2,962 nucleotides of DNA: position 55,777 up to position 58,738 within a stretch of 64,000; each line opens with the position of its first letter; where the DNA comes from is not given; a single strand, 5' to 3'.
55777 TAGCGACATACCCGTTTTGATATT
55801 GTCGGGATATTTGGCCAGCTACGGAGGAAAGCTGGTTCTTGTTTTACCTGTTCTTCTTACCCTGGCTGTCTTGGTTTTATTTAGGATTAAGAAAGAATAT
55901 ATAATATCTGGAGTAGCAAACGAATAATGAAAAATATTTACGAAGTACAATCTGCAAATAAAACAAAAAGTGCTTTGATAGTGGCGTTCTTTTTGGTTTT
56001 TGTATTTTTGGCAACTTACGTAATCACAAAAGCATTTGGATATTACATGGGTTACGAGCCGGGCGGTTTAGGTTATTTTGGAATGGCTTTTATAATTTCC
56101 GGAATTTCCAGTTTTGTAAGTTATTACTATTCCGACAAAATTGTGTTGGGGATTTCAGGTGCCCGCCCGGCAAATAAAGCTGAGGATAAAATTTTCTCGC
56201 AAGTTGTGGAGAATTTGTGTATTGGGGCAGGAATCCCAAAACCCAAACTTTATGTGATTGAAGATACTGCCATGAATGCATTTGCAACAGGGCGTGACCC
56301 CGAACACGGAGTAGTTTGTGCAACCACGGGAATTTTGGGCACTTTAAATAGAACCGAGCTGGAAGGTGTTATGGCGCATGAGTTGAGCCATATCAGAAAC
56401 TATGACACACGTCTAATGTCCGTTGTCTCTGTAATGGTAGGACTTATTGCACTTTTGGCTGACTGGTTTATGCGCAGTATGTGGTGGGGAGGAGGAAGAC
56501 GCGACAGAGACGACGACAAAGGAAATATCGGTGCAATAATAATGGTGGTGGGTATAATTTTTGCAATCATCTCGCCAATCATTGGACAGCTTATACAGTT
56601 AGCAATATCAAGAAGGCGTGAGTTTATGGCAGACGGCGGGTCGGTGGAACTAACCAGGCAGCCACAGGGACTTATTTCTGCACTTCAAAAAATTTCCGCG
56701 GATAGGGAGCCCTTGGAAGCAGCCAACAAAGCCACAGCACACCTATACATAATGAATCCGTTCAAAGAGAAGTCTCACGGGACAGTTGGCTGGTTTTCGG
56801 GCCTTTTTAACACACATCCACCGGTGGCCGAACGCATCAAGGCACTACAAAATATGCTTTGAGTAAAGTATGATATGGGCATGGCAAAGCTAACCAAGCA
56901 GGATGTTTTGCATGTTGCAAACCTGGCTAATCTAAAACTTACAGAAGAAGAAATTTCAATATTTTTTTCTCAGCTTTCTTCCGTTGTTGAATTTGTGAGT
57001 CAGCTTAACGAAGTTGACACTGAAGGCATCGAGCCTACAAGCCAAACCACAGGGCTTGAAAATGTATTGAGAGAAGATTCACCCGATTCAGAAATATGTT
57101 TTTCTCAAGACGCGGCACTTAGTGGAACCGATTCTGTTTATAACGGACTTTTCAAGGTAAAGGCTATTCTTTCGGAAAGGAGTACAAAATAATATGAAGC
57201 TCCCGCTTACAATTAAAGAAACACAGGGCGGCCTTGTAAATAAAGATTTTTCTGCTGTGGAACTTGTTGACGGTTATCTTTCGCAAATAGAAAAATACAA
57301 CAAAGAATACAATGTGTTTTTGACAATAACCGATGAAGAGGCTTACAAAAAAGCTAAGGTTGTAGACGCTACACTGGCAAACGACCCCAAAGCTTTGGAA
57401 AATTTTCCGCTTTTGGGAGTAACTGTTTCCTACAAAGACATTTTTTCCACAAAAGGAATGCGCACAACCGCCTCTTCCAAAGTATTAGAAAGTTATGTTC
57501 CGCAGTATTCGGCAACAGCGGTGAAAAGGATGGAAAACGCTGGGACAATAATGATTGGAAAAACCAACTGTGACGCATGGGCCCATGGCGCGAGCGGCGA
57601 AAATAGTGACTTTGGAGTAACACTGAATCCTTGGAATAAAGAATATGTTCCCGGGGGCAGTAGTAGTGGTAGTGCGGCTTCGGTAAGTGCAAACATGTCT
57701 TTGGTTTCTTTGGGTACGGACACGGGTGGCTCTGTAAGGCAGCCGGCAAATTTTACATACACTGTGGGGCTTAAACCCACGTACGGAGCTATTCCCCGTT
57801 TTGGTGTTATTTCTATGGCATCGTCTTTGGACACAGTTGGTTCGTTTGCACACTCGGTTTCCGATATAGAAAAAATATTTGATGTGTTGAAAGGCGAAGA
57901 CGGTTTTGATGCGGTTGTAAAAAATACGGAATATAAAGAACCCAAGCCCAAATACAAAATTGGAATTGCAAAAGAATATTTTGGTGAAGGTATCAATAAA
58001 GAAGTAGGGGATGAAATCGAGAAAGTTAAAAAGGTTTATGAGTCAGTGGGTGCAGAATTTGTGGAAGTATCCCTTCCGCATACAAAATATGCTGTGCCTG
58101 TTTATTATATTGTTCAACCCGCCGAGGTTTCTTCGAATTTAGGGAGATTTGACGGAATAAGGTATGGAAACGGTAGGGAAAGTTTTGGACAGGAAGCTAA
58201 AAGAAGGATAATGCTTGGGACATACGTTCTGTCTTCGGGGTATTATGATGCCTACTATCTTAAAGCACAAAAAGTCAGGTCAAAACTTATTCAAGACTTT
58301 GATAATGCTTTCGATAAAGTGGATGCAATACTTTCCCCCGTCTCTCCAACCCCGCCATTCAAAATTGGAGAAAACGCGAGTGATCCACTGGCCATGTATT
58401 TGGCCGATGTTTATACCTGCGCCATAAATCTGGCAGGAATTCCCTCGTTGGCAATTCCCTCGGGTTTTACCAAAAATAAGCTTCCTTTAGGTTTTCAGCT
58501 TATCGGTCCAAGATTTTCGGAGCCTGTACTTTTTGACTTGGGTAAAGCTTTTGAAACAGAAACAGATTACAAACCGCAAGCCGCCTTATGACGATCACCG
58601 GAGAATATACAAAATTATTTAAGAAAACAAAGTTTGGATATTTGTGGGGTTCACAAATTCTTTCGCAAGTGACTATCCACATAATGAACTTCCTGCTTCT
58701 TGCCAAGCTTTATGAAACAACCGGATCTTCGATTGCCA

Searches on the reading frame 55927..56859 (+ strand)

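Call 81: search_protein_families(library=pfam, proteins=[window:55927-56859:+], max_evalue=0.00001)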
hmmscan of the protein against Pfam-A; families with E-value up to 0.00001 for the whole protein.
window:55927-56859:+ (311 aa): 1 family
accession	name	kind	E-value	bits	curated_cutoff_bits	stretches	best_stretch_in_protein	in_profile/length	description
PF01435.24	Peptidase_M48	-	2.6e-32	112.6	20.3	1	90-310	7-185/186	Peptidase family M48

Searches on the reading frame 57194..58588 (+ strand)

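Call 81: search_protein_families(library=pfam, proteins=[window:57194-58588:+], max_evalue=0.00001)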
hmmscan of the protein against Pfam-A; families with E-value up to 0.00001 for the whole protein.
window:57194-58588:+ (465 aa): 1 family
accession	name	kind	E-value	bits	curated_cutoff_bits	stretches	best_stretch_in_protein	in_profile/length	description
PF01425.27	Amidase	-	6.4e-125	418.1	27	1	23-445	1-443/445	Amidase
